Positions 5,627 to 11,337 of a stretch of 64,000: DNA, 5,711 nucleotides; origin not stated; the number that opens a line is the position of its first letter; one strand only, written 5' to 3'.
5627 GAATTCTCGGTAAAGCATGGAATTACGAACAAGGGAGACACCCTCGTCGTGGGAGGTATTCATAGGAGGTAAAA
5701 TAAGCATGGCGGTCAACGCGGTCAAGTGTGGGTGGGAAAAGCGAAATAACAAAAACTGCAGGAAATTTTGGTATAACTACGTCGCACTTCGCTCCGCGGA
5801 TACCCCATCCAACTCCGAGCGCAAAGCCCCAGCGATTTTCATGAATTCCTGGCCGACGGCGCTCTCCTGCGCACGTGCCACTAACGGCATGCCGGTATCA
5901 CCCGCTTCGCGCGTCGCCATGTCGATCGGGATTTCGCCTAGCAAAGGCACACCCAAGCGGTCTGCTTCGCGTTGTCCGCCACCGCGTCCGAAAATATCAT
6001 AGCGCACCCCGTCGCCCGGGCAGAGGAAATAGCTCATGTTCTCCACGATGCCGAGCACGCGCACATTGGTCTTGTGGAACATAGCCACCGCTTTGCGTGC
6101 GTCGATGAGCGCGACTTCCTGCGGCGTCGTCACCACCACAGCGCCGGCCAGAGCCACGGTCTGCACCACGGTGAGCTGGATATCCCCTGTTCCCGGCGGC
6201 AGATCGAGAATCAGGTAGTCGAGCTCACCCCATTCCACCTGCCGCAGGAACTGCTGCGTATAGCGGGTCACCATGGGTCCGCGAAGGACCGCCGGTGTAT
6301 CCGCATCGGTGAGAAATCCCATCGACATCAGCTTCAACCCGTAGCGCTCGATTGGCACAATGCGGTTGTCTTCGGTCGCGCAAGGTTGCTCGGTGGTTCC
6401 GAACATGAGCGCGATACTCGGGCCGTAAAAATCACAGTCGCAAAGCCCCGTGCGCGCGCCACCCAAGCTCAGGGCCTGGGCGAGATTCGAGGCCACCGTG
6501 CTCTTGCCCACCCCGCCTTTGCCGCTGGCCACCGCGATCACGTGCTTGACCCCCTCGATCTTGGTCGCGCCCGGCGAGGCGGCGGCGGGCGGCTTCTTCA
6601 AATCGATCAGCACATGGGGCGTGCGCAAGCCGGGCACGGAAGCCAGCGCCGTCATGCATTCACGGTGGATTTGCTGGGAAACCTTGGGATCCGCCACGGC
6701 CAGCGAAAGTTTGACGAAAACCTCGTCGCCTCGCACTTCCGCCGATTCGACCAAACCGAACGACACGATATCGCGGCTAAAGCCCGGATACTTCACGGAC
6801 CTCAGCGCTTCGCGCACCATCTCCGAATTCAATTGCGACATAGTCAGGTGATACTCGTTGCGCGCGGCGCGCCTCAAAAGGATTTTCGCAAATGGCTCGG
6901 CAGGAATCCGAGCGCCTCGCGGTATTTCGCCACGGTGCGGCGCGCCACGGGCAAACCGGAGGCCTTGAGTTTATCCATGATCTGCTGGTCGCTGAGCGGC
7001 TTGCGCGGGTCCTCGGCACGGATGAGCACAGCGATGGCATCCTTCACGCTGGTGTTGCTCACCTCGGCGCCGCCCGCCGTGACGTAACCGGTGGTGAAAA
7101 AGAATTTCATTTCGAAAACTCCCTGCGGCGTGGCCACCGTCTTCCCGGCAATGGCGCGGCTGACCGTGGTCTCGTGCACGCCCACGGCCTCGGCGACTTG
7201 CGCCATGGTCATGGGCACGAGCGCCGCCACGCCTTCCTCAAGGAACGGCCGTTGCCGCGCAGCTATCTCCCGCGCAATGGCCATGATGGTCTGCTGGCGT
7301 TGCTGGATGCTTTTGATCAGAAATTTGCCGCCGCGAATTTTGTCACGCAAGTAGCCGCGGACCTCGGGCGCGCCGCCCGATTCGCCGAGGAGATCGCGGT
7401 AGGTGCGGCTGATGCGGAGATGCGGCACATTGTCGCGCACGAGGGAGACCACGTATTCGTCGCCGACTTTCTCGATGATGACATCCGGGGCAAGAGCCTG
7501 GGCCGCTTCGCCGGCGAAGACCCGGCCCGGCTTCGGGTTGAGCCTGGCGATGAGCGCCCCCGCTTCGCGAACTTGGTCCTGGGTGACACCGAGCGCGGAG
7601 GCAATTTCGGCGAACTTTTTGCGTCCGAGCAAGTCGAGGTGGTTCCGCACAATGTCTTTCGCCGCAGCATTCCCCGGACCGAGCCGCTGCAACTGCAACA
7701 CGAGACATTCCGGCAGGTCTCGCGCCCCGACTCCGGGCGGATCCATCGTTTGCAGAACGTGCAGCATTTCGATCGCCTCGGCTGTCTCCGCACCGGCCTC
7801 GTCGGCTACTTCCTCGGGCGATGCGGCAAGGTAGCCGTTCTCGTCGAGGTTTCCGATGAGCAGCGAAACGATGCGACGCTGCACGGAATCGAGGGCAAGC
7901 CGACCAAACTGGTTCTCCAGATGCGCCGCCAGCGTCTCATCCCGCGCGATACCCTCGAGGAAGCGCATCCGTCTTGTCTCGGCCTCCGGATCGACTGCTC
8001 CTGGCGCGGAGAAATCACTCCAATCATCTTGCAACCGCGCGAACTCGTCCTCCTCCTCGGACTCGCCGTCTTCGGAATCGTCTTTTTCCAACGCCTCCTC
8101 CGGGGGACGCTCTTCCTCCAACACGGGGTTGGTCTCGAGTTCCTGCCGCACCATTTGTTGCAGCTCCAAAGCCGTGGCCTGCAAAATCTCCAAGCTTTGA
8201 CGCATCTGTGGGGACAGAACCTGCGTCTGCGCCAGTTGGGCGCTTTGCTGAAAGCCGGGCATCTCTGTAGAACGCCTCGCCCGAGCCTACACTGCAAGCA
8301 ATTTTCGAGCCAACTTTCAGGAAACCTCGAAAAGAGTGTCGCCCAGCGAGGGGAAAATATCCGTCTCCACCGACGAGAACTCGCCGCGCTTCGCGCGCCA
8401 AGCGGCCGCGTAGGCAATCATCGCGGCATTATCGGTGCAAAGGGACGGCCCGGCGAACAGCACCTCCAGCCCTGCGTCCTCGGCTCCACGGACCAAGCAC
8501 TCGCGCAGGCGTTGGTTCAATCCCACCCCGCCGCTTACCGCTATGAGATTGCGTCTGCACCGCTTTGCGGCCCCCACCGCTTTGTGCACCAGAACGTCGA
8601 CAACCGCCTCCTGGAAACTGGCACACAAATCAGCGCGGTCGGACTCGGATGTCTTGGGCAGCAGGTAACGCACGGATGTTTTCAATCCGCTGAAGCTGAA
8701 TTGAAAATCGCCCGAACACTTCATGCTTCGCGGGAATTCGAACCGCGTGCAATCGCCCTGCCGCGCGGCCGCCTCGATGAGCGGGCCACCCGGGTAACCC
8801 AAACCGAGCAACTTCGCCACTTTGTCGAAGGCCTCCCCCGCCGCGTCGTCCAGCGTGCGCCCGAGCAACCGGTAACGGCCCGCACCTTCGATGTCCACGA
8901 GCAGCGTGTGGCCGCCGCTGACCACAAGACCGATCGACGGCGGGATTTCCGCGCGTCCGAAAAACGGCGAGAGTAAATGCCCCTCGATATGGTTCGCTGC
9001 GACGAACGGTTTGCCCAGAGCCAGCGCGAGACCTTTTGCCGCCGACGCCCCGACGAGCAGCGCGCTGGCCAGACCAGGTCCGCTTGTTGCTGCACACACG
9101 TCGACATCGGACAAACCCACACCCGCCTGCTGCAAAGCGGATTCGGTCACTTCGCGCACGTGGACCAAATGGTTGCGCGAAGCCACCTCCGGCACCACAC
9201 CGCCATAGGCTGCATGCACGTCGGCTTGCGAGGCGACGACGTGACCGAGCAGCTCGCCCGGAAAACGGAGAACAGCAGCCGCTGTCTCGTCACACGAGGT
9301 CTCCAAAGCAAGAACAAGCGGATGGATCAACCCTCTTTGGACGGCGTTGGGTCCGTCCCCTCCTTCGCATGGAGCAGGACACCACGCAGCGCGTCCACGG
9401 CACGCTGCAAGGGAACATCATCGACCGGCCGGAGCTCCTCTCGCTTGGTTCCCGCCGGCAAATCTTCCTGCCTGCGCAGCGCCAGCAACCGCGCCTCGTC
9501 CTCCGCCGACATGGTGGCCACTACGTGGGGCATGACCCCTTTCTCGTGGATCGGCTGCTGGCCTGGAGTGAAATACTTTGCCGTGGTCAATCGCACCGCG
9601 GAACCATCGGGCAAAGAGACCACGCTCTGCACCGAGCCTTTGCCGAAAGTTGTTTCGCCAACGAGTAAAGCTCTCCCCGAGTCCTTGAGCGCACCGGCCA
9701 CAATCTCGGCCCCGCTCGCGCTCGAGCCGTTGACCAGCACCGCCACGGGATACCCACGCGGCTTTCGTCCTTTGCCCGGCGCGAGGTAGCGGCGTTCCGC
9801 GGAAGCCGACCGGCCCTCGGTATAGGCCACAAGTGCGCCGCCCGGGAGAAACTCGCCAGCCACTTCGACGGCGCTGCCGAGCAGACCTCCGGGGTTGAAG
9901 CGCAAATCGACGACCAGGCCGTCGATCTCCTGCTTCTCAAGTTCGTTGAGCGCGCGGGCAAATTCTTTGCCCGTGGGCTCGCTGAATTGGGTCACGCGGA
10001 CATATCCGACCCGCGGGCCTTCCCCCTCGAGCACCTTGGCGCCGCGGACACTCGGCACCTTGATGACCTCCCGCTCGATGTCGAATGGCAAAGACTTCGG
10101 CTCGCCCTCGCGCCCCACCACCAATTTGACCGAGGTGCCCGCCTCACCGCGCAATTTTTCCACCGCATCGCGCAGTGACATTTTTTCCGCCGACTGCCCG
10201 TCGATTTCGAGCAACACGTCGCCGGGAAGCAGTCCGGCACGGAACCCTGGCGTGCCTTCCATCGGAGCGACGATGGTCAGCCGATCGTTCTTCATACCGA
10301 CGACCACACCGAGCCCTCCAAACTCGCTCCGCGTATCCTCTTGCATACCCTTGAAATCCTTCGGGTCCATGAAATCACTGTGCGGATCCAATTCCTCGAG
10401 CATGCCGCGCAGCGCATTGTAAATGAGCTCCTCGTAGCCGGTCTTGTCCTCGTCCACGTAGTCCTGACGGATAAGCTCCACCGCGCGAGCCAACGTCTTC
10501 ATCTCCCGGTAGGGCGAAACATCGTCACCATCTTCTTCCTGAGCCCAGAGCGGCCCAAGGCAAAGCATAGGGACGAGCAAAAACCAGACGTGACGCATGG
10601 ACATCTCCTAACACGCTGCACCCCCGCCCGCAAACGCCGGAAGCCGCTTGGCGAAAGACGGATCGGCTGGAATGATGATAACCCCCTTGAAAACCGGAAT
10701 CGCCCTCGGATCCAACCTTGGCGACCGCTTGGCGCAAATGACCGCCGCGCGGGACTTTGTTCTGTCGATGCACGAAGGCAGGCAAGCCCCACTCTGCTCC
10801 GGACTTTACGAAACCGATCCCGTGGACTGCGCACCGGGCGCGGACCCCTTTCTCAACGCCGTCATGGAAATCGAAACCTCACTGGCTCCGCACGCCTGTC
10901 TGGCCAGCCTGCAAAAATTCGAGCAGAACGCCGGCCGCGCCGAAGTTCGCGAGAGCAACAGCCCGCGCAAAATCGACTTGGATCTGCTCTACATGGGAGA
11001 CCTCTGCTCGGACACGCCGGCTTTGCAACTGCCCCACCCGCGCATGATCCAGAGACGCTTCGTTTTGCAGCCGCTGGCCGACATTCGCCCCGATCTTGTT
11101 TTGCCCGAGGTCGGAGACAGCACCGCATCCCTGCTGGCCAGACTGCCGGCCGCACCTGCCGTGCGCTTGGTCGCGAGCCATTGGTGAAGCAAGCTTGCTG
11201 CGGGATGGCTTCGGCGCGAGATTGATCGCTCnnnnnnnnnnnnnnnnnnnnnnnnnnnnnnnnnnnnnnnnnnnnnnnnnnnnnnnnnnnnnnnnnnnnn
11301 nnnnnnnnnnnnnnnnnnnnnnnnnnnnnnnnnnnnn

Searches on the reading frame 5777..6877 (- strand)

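Call 48: search_protein_families(library=pfam, proteins=[window:5777-6877:-], max_evalue=0.00001)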
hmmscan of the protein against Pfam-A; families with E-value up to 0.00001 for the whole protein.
window:5777-6877:- (366 aa): 6 families
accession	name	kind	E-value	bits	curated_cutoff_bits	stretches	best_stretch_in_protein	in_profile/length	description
PF10609.15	ParA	-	4.7e-96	321.4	27.1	1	110-351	2-244/246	NUBPL iron-transfer P-loop NTPase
PF01656.29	CbiA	-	3.3e-12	46.9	25.4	1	114-262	1-57/125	CobQ/CobB/MinD/ParA nucleotide binding domain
PF13614.12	AAA_31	-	2.1e-09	38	27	1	112-150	2-40/177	AAA domain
PF01883.24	FeS_assembly_P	-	2.8e-08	34.3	23.5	1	19-85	2-67/73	Iron-sulfur cluster assembly protein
PF00142.24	Fer4_NifH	-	2e-06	27.9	25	0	118-166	6-54/271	4Fe-4S iron sulfur cluster binding proteins, NifH/frxC family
PF09140.17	MipZ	-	2.7e-06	27.4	20.7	1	112-254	1-130/262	ATPase MipZ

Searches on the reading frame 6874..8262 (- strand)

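Call 48: search_protein_families(library=pfam, proteins=[window:6874-8262:-], max_evalue=0.00001)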
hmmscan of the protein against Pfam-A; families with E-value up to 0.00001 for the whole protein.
window:6874-8262:- (462 aa): 4 families
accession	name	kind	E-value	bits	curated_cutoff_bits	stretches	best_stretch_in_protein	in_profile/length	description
PF04963.19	Sigma54_CBD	-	1.1e-58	198.5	22.9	1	105-288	6-185/185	Sigma-54 factor, core binding domain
PF04552.19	Sigma54_DBD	-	1.5e-54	184.5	22.8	1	304-460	3-159/160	Sigma-54, DNA binding domain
PF00309.25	Sigma54_AID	-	7.4e-13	48.6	23.8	1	6-50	2-46/46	Sigma-54 factor, Activator interacting domain (AID)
PF13404.12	HTH_AsnC-type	-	4.9e-06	26.7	27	0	213-233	16-36/42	AsnC-type helix-turn-helix domain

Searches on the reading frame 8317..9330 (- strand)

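Call 48: search_protein_families(library=pfam, proteins=[window:8317-9330:-], max_evalue=0.00001)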
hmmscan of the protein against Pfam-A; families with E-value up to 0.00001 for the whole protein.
window:8317-9330:- (337 aa): 2 families
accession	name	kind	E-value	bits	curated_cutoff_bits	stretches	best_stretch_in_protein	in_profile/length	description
PF00814.31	TsaD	-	1.7e-86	290.7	24.8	1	26-307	1-264/264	tRNA N6-adenosine threonylcarbamoyltransferase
PF22521.2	HypF_C_2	-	6.5e-08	33.1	27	1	165-295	97-229/241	Carbamoyltransferase, Kae1-like Domain, second subdomain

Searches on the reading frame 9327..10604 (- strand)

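Call 48: search_protein_families(library=pfam, proteins=[window:9327-10604:-], max_evalue=0.00001)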
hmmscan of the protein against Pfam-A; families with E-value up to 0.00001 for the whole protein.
window:9327-10604:- (425 aa): 5 families
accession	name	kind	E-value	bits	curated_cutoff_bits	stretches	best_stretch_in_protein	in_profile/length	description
PF03572.23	Peptidase_S41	-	5.6e-54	182.6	24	1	198-362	1-164/165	Peptidase family S41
PF17820.7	PDZ_6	-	1.1e-11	44.8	27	1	111-163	2-52/54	PDZ domain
PF13180.12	PDZ_2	-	2.4e-09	37.8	27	1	96-172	1-76/80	PDZ domain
PF00595.29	PDZ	-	1.1e-08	35.7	23.2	1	94-163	8-80/81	PDZ domain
PF22694.1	CtpB_N-like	-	7.4e-06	26.8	27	0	30-81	35-83/85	Activating protease CtpB N-terminal domain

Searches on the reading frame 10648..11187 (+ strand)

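Call 48: search_protein_families(library=pfam, proteins=[window:10648-11187:+], max_evalue=0.00001)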
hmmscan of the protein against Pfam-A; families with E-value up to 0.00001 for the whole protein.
window:10648-11187:+ (179 aa): 1 family
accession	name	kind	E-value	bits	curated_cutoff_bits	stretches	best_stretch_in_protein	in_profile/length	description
PF01288.25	HPPK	-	8.4e-33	113.7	25.7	1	18-148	2-116/116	7,8-dihydro-6-hydroxymethylpterin-pyrophosphokinase (HPPK)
